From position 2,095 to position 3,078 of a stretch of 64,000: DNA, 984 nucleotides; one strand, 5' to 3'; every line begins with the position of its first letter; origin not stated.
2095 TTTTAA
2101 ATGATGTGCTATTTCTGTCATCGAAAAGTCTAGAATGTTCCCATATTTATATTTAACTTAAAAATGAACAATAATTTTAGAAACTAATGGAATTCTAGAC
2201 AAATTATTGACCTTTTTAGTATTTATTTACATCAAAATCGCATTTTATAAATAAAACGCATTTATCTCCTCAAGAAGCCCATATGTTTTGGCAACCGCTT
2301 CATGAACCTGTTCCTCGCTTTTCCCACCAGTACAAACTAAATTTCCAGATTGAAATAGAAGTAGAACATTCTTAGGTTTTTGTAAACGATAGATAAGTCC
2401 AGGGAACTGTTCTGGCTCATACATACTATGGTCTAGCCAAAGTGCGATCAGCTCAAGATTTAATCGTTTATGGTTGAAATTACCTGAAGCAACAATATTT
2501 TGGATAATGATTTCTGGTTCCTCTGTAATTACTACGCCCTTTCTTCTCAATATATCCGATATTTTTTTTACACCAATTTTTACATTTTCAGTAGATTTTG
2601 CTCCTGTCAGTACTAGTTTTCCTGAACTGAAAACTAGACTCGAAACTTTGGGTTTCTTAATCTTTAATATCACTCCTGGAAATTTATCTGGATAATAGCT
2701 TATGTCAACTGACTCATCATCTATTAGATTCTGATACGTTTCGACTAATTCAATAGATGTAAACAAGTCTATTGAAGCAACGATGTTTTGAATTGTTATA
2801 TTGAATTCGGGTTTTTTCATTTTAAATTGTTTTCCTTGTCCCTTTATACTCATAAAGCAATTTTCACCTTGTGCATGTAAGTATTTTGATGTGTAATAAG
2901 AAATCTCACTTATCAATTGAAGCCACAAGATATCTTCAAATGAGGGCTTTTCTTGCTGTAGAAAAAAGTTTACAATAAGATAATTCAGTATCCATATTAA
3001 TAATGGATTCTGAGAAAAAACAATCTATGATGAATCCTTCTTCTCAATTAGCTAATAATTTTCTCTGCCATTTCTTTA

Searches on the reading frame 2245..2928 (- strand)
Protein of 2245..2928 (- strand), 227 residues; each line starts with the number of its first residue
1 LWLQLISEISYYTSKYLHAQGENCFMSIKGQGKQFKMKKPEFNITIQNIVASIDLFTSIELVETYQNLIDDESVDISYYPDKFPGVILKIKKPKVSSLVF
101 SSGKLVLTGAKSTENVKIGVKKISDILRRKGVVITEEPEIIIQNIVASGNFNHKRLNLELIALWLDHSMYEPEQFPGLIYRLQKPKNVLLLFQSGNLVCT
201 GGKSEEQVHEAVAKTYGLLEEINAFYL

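Call 43: search_protein_families(library=pfam, proteins=[window:2245-2928:-], max_evalue=0.0001)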
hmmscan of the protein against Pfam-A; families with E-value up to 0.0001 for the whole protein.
window:2245-2928:- (227 aa): 1 family
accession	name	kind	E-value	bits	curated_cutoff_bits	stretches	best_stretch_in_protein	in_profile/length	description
PF00352.27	TBP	-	1.2e-51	173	22.9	2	140-221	2-84/85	Transcription factor TFIID (or TATA-binding protein, TBP)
